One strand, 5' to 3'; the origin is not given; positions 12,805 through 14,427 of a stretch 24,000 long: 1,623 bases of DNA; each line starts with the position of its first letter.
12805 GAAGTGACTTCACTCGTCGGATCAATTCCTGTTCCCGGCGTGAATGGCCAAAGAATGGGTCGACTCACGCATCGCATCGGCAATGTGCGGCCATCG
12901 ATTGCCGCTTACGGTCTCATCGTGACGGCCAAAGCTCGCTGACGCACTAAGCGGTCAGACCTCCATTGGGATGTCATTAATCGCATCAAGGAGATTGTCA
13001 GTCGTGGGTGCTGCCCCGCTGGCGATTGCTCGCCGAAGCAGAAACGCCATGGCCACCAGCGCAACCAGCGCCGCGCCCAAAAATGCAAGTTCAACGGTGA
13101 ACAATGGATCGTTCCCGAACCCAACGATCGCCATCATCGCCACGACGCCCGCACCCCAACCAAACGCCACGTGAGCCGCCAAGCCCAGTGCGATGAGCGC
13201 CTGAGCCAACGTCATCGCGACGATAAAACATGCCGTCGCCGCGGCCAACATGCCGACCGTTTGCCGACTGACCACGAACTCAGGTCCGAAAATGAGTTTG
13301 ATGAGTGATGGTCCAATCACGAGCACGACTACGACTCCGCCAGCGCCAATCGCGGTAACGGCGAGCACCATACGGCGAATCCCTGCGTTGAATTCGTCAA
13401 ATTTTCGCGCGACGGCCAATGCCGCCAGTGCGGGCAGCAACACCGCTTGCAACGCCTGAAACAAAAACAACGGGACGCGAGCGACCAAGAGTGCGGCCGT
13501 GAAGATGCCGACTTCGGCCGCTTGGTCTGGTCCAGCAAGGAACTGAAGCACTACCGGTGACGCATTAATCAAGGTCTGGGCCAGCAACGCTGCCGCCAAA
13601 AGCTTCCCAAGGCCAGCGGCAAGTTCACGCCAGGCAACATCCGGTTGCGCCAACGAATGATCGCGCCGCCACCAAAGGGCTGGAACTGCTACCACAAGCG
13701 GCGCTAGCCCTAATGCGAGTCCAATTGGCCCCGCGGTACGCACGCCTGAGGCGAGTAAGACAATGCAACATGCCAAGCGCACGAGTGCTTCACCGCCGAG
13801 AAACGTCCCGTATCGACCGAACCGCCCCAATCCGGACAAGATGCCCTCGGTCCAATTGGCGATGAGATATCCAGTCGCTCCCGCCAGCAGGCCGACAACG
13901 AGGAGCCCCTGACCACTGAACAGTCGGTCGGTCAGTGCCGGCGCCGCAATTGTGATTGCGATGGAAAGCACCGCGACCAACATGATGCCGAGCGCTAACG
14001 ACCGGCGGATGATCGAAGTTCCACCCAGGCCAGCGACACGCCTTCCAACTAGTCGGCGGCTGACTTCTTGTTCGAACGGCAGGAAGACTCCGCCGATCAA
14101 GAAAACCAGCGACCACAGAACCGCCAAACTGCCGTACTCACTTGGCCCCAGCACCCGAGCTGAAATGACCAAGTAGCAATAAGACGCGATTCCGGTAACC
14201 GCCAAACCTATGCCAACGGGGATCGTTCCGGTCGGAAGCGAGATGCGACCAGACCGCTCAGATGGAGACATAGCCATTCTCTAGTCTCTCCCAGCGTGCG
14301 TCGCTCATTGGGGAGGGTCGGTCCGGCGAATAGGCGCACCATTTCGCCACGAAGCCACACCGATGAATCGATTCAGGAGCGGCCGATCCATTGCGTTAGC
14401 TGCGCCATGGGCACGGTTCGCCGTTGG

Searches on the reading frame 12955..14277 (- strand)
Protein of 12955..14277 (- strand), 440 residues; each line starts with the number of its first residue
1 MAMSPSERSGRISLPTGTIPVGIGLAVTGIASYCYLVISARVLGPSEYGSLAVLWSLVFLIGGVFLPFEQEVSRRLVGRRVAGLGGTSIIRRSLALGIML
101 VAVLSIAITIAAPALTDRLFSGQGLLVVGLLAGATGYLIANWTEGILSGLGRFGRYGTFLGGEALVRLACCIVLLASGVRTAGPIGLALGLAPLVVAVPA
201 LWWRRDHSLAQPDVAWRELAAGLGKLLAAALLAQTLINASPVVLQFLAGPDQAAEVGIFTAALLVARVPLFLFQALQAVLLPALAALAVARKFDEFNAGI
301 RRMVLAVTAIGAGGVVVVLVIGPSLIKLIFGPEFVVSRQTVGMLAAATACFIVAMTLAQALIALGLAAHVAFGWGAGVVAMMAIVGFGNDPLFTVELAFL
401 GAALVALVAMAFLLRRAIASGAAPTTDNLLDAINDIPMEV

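Call 5: search_protein_families(library=pfam, proteins=[window:12955-14277:-], max_evalue=0.01)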
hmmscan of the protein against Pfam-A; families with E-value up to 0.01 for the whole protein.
window:12955-14277:- (440 aa): 0 families

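Call 6: search_protein_families(library=ncbifam, proteins=[window:12955-14277:-], max_evalue=0.01)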
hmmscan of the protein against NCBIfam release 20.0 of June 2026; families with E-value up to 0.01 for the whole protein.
window:12955-14277:- (440 aa): 0 families

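Call 24: search_protein_families(library=pfam, proteins=[window:12955-14277:-], max_evalue=10)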
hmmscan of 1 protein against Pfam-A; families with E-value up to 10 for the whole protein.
window:12955-14277:- (440 aa): 0 families

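Call 25: search_solved_structures(query=window:12955-14277:-, max_evalue=10)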
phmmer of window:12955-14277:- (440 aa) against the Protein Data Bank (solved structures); distinct sequences matched with E-value up to 10: 0.

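Call 27: find_homologous_proteins(query=window:12955-14277:-, max_evalue=0.001)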
Query window:12955-14277:- (440 aa): 189 proteins with E <= 0.001 among 8000 candidates; the best 120 are listed.
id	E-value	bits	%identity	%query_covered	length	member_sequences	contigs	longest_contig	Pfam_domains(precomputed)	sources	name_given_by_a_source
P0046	6.5e-262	887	100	100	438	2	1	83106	-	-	-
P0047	3.9e-188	644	74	99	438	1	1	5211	-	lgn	-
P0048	6.8e-186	637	73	98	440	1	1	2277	-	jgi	jgi:O-antigen/teichoic acid export membrane protein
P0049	6.9e-186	637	73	98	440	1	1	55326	-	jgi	jgi:O-antigen/teichoic acid export membrane protein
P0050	9.0e-186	636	72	100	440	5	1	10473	-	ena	-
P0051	2.2e-185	635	75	98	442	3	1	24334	-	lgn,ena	-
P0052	1.0e-182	626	72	100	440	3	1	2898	-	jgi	-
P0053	1.0e-176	607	70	100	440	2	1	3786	-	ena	-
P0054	1.3e-173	596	68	97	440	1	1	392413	-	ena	-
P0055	5.9e-136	472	57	98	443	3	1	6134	PF01943.23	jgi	jgi:O-antigen/teichoic acid export membrane protein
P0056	6.7e-135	469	55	99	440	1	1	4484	-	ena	-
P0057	4.5e-134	466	55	99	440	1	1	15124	-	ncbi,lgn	-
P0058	5.3e-134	466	55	99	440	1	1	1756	-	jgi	-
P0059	1.1e-133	465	55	99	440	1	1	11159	-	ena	-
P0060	5.7e-133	462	57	97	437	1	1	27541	-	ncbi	-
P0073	8.0e-115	403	51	98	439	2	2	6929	PF01943.23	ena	-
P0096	2.3e-85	306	43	98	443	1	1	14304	PF03023.20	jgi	jgi:O-antigen/teichoic acid export membrane protein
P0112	5.6e-82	294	41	98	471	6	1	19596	PF01943.23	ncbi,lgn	ncbi:MAG: lipopolysaccharide biosynthesis protein [Acidimicrobiales bacterium]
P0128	7.0e-79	284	41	98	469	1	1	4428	PF01943.23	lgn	-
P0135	1.9e-78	283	42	98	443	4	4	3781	PF03023.20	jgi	jgi:O-antigen/teichoic acid export membrane protein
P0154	1.6e-77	280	42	99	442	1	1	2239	PF03023.20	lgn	-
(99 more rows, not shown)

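Call 48: predict_structure(alignment_id=A2)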
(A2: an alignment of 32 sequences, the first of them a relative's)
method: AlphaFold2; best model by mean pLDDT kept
length: 438 residues; sequences in the alignment: 32
mean_pLDDT: 86.7   pTM: 0.86
mean pLDDT of the five models: 86.7, 85.3, 85.1, 83.9, 83.7
residues with pLDDT >= 90: 265; 70-90: 123; 50-70: 25; < 50: 25
segments of 3 or more residues with pLDDT < 50: 1-10, 424-438
pLDDT, mean of each block of 10 residues (from residue 1): 42 76 91 96 96 95 88 83 86 94 97 94 97 94 88 90 96 96 95 81 60 80 88 95 93 96 84 69 74 87 91 93 96 95 95 90 88 98 94 97 98 88 50 33
secondary structure, 60 per line:
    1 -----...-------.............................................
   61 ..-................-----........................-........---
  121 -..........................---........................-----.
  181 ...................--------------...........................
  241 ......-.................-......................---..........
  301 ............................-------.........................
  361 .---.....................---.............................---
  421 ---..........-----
elements in order: H16-62 H64-79 H85-108 H110-117 H122-147 H151-174 H180-199 H214-246 H248-264 H266-287 H291-328 H336-361 H365-385 H389-417 H424-433

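Call 50: fold_search(model_id=the predicted structure, library=pdb)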
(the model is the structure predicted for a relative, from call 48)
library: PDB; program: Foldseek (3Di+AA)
matches with E <= 10: 556; with E <= 0.001: 55
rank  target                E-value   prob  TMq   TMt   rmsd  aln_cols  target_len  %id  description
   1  3wbn_A                1.0e-08  1.00  0.66  0.64   5.9       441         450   16  Crystal structure of MATE in complex with MaL6 (released 2013-06-12)
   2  6hfb_D                1.5e-08  1.00  0.64  0.63   5.9       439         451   18  Outward-facing conformation of a multidrug resistance MATE family transporter of the MOP superfamily. (released 2019-06-12)
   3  3vvs_A                3.8e-08  1.00  0.65  0.64   5.7       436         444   17  Crystal structure of MATE in complex with MaD3S (released 2013-04-03)
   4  3vvo                  4.0e-08  1.00  0.63  0.62   6.0       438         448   16  Crystal structure of MATE in the bent conformation (released 2013-04-03)
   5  3w4t                  4.5e-08  1.00  0.63  0.62   6.0       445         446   15  Crystal structure of MATE P26A mutant (released 2013-04-03)
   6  3vvn                  4.9e-08  1.00  0.65  0.65   5.8       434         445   17  Crystal structure of MATE in the straight conformation (released 2013-04-03)
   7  6gwh                  5.3e-08  1.00  0.67  0.67   5.4       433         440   16  Outward-facing conformation of a multidrug resistance MATE family transporter of the MOP superfamily. (released 2019-06-05)
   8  6hfb_B                5.5e-08  1.00  0.66  0.65   5.6       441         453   16  Outward-facing conformation of a multidrug resistance MATE family transporter of the MOP superfamily. (released 2019-06-12)
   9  6fhz                  1.0e-07  1.00  0.68  0.68   5.6       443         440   14  Inward-facing conformation of a multidrug resistance MATE family transporter of the MOP superfamily. (released 2019-05-08)
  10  4mlb_A                1.2e-07  1.00  0.64  0.63   5.9       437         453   17  Reverse polarity of binding pocket suggests different function of a MOP superfamily transporter from Pyrococcus furios (released 2013-09-25)
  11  3vvr_A                1.7e-07  1.00  0.67  0.66   5.5       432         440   18  Crystal structure of MATE in complex with MaD5 (released 2013-04-03)
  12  4mlb_C                1.7e-07  1.00  0.66  0.64   5.8       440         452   16  Reverse polarity of binding pocket suggests different function of a MOP superfamily transporter from Pyrococcus furios (released 2013-09-25)
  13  6hfb_C                2.0e-07  1.00  0.64  0.62   5.8       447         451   15  Outward-facing conformation of a multidrug resistance MATE family transporter of the MOP superfamily. (released 2019-06-12)
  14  9g9p_A                2.2e-07  1.00  0.70  0.74   4.9       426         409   17  Lipid III flippase WzxE with NB10 and NB7 nanobodies in inward-facing conformation - crystal 2 (released 2025-01-22)
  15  3vvp_A                4.2e-07  1.00  0.60  0.62   6.2       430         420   16  Crystal structure of MATE in complex with Br-NRF (released 2013-04-03)
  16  9g9n_A                4.6e-07  1.00  0.72  0.77   4.2       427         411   18  Lipid III flippase WzxE with NB10 and NB7 nanobodies in inward-facing conformation - crystal 1 (released 2025-01-22)
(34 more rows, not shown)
